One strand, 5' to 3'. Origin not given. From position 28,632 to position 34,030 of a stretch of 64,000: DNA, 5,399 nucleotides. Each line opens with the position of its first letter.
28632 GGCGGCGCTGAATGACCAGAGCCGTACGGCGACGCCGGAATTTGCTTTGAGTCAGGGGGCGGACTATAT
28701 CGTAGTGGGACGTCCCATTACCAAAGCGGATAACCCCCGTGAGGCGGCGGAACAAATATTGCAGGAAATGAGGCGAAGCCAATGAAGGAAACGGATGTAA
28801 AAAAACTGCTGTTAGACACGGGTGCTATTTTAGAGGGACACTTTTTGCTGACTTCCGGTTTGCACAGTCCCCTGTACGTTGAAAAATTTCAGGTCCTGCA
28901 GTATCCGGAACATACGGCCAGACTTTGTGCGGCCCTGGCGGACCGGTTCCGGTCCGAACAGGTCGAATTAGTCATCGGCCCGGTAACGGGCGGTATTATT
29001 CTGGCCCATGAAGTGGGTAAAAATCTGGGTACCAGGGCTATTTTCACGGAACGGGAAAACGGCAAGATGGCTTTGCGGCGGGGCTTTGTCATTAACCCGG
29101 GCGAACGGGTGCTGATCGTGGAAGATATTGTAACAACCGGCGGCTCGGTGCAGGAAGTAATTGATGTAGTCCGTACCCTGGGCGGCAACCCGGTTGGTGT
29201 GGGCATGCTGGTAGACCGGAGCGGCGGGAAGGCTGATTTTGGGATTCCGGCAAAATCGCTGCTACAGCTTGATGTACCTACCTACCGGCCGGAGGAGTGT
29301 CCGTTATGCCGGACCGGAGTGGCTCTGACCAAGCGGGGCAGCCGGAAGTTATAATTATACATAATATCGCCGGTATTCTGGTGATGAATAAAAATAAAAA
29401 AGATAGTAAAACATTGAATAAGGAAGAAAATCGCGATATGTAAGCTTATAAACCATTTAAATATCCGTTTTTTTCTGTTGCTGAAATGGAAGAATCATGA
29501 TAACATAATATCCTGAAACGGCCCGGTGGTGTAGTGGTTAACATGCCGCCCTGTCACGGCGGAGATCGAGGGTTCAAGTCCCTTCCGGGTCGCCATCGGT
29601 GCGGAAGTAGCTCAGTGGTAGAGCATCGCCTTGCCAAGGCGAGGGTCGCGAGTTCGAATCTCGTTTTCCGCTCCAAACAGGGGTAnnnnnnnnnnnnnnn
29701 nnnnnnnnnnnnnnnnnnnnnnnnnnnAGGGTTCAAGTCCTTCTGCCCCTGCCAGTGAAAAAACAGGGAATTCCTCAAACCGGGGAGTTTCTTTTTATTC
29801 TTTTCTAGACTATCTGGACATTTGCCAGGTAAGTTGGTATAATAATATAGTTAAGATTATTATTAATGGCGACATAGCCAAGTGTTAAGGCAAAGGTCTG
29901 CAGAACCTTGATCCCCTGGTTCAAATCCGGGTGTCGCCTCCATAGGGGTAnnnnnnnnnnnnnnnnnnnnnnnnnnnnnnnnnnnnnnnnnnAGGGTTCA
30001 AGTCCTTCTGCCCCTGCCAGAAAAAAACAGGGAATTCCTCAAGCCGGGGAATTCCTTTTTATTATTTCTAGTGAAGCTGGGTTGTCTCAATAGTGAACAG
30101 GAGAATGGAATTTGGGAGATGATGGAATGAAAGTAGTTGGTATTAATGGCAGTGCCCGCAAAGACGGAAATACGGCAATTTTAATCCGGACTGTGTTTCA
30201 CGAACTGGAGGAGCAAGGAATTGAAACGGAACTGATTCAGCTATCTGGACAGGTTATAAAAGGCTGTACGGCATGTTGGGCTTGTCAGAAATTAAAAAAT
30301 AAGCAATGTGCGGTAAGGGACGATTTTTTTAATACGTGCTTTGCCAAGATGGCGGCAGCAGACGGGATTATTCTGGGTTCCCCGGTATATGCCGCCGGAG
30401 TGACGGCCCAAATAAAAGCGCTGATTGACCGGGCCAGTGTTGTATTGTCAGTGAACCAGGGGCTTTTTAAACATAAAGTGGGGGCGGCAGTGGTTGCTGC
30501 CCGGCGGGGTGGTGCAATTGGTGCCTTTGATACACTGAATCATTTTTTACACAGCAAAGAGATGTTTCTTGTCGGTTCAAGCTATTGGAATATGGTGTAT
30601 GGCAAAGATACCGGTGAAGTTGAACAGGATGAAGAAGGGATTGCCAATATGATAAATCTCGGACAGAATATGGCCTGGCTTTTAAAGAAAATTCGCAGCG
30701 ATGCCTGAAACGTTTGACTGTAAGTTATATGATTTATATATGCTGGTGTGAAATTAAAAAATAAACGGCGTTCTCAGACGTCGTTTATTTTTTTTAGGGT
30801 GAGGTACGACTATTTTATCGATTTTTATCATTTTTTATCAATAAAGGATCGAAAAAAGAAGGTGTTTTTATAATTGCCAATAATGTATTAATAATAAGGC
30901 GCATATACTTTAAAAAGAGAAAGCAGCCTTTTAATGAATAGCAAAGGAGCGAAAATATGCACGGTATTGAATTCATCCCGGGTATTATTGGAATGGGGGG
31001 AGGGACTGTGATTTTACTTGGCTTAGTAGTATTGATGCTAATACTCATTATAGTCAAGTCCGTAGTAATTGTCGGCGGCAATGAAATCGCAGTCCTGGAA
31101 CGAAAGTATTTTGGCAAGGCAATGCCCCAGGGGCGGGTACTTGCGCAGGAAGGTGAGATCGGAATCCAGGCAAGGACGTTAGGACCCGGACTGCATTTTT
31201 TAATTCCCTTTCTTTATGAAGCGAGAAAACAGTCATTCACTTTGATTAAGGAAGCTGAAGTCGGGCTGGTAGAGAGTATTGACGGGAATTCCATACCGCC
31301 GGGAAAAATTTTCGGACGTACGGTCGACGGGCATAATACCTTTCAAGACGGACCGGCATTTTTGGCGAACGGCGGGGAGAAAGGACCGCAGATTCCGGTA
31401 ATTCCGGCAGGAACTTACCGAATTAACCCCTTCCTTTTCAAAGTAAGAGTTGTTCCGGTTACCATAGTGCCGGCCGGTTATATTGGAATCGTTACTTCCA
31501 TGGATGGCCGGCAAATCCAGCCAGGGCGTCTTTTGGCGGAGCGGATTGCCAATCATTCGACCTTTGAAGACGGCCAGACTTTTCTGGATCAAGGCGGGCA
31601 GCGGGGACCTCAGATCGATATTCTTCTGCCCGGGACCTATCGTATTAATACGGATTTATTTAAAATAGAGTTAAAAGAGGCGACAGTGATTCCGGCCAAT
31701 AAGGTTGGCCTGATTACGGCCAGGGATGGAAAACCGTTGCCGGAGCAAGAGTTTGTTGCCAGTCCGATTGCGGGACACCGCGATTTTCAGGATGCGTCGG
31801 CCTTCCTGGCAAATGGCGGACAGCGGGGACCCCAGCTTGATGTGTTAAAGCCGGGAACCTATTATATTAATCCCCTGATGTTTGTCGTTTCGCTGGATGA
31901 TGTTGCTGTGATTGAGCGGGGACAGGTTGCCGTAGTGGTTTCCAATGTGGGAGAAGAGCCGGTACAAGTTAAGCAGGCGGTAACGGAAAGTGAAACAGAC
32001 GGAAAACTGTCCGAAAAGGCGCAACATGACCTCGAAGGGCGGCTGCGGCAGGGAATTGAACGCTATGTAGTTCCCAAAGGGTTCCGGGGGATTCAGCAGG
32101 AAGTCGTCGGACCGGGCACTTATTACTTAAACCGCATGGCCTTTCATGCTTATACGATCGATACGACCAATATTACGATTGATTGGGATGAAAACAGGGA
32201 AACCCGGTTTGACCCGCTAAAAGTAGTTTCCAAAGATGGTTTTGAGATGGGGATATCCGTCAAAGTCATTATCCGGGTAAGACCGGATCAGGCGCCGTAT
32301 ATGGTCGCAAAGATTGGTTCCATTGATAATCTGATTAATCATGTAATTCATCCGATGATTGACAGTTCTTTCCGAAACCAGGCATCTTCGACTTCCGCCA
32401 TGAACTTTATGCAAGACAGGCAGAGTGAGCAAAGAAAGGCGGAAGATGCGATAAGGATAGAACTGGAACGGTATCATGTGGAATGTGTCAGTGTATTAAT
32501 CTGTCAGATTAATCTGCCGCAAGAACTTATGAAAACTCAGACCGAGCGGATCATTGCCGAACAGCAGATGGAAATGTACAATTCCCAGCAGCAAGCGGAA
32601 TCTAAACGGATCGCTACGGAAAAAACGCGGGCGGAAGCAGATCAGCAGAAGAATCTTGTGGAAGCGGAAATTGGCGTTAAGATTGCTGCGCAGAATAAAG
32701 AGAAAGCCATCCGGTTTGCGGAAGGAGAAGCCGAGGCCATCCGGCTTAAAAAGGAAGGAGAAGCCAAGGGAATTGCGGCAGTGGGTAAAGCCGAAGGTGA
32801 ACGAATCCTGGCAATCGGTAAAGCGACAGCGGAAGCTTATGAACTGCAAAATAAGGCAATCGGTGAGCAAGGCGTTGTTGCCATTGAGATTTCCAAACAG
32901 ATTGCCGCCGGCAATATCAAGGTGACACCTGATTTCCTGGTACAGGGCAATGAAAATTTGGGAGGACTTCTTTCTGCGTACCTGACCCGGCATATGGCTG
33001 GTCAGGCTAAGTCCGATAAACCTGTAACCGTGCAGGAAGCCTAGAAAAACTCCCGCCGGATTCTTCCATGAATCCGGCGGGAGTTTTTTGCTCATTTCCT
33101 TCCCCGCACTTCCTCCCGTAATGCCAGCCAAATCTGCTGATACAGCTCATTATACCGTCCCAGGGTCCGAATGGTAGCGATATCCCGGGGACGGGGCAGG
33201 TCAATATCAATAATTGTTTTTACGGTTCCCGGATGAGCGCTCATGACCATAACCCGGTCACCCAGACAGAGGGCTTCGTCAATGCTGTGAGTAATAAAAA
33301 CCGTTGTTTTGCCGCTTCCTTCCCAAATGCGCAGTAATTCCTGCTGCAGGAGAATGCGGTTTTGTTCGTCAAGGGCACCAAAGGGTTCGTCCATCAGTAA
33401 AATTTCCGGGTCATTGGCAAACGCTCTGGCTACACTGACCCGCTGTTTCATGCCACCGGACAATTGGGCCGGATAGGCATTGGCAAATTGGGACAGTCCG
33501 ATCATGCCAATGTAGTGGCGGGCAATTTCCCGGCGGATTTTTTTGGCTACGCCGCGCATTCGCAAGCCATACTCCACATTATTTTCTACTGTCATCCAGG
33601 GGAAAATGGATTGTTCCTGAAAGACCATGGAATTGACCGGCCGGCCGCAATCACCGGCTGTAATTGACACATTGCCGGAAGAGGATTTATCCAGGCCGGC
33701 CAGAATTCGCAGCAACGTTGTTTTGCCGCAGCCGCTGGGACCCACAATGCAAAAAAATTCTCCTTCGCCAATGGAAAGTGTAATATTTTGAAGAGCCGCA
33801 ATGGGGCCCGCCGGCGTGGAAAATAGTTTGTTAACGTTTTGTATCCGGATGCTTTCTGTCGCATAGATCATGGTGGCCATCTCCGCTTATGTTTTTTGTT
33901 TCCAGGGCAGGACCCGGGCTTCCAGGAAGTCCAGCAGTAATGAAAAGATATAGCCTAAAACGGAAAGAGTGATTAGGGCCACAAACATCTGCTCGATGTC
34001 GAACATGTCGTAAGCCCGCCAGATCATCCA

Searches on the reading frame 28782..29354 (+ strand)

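Call 50: search_protein_families(library=pfam, proteins=[window:28782-29354:+], max_evalue=0.01)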
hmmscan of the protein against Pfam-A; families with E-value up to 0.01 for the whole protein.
window:28782-29354:+ (190 aa): 1 family
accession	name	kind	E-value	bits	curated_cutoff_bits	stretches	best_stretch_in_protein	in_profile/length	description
PF00156.33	Pribosyltran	-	7.4e-10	38.8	26.3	1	51-152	18-132/158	Phosphoribosyl transferase domain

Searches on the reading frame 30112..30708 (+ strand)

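Call 20: search_protein_families(library=pfam, proteins=[window:30112-30708:+])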
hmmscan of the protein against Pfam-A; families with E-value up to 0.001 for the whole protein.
window:30112-30708:+ (198 aa): 2 families
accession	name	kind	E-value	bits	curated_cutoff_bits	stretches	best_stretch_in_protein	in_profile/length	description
PF03358.20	FMN_red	-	8.2e-33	113.6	24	1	6-162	1-148/152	NADPH-dependent FMN reductase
PF02525.22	Flavodoxin_2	-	3.2e-09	37.2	27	1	6-178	1-188/198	Flavodoxin-like fold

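Call 61: search_protein_families(library=ncbifam, proteins=[window:30112-30708:+], max_evalue=0.001)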
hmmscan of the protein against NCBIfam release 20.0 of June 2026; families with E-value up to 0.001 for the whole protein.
window:30112-30708:+ (198 aa): 5 families
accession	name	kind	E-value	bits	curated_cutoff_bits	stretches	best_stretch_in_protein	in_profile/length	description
TIGR03567.1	FMN_reduc_SsuE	equivalog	5e-08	33.1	164.05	1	7-106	1-89/171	NADPH-dependent FMN reductase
TIGR03566.1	FMN_reduc_MsuE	equivalog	1e-07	31.9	212.5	1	7-107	1-93/174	FMN reductase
NF007859.0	PRK10569.1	equivalog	1.6e-05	24.8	225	1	6-106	1-90/191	NADPH-dependent FMN reductase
NF002999.0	PRK03767.1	equivalog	0.00011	22.1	141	1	76-158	63-145/200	NAD(P)H:quinone oxidoreductase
TIGR01755.1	flav_wrbA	equivalog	0.00013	22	132.5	1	78-159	64-145/197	NAD(P)H:quinone oxidoreductase type IV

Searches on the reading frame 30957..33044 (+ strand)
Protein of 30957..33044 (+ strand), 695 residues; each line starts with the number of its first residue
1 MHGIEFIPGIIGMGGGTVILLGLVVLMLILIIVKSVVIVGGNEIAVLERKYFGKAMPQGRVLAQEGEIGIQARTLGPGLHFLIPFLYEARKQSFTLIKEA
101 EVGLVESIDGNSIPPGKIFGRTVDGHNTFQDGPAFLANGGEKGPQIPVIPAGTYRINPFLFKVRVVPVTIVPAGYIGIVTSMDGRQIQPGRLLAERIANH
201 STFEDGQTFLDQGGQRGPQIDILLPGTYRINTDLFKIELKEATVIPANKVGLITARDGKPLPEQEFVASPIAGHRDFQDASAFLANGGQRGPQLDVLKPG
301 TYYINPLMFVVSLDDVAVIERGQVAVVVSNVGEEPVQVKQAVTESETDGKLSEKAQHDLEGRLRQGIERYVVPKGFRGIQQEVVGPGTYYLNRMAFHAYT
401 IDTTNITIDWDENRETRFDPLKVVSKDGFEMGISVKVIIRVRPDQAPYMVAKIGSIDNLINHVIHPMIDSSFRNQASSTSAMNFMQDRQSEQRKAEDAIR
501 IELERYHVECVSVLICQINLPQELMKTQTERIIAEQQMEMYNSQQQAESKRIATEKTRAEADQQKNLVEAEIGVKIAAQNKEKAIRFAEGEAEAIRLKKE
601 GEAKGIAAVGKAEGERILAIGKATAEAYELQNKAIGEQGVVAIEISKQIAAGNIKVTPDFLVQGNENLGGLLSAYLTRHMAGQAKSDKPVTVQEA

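Call 20: search_protein_families(library=pfam, proteins=[window:30957-33044:+])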
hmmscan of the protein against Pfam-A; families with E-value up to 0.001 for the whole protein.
window:30957-33044:+ (695 aa): 1 family
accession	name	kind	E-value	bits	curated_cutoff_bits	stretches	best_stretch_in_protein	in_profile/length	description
PF01145.31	Band_7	-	4e-22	79.6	23.6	1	376-547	14-174/176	SPFH domain / Band 7 family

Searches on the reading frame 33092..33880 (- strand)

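Call 20: search_protein_families(library=pfam, proteins=[window:33092-33880:-])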
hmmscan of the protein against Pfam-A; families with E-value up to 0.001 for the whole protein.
window:33092-33880:- (262 aa): 8 families
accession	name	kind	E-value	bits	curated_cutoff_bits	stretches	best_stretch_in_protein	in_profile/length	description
PF00005.33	ABC_tran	-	6.1e-30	105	25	1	30-167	1-136/137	ABC transporter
PF00004.35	AAA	-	1.7e-05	25.7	21.2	0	44-62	2-20/131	ATPase family associated with various cellular activities (AAA)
PF13304.12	AAA_21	-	2.3e-05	25.1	27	0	42-69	1-38/304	AAA domain, putative AbiEii toxin, Type IV TA system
PF13476.12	AAA_23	-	4.8e-05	24.5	27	1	11-60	2-39/201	AAA domain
PF13191.12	AAA_16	-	0.00029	21.8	32.6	1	35-67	19-52/167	AAA ATPase domain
PF13401.12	AAA_22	-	0.0005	20.8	27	0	41-66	6-31/130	AAA domain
PF13604.12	AAA_30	-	0.00067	19.9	27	0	41-75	19-53/191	AAA domain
PF02463.25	SMC_N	-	0.00079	19.4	40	0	136-195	133-193/220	RecF/RecN/SMC N terminal domain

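Call 61: search_protein_families(library=ncbifam, proteins=[window:33092-33880:-], max_evalue=0.001)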
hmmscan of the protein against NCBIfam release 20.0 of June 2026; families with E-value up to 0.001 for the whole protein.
window:33092-33880:- (262 aa): 188 families (the best 25 are shown)
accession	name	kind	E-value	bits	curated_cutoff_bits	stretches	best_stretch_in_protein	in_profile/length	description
NF040729.1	ABC_ATP_SaoA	equivalog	8.9e-68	228.4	360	1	11-246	2-235/248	ABC transporter ATP-binding protein SaoA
TIGR03265.1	PhnT2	equivalog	8.3e-63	212.7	457.7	1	9-215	3-210/353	putative 2-aminoethylphosphonate ABC transporter ATP-binding protein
TIGR01184.1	ntrCD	subfamily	1.3e-62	211.4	291.8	1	30-250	1-226/230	nitrate ABC transporter ATP-binding protein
NF008421.0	PRK11248.1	equivalog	1.7e-59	201.4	357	1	15-229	3-218/255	taurine ABC transporter ATP-binding subunit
TIGR01186.1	proV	subfamily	4e-58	197.3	326.6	1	26-215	5-205/363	betaine/proline/choline family ABC transporter ATP-binding protein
NF006987.0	PRK09452.1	equivalog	7.2e-56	189.5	482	1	8-215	15-223/378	spermidine/putrescine ABC transporter ATP-binding protein PotA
TIGR03415.1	ABC_choXWV_ATP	equivalog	2.5e-55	188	483.75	1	23-214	33-239/382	choline ABC transporter ATP-binding protein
TIGR01187.1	potA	subfamily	4.6e-54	183.7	355.6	1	45-215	1-176/325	polyamine ABC transporter ATP-binding protein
TIGR00968.1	3a0106s01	subfamily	1.6e-52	178.4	342.75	1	11-215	1-206/237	sulfate ABC transporter ATP-binding protein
NF008653.0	PRK11650.1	subfamily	2.7e-52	178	432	1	10-215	3-210/357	sn-glycerol-3-phosphate ABC transporter ATP-binding protein UgpC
NF008105.0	PRK10851.1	equivalog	6.6e-52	176.4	502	1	10-215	2-212/362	sulfate/thiosulfate ABC transporter ATP-binding protein CysA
NF008420.0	PRK11247.1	equivalog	3.2e-51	174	395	1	11-238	13-230/257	aliphatic sulfonates ABC transporter ATP-binding protein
NF043075.1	MMSYN1_0197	equivalog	3.3e-51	174.2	550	1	11-215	3-208/341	spermidine/putrescine ABC transporter ATP-binding protein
NF040840.2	tungstate_WtpC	equivalog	1.4e-47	162.7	440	1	29-215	15-206/347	tungstate ABC transporter ATP-binding protein WtpC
NF040933.2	ABC_arch_GlcV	equivalog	1.6e-47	162.2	450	1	10-248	2-250/357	glucose ABC transporter ATP-binding protein GlcV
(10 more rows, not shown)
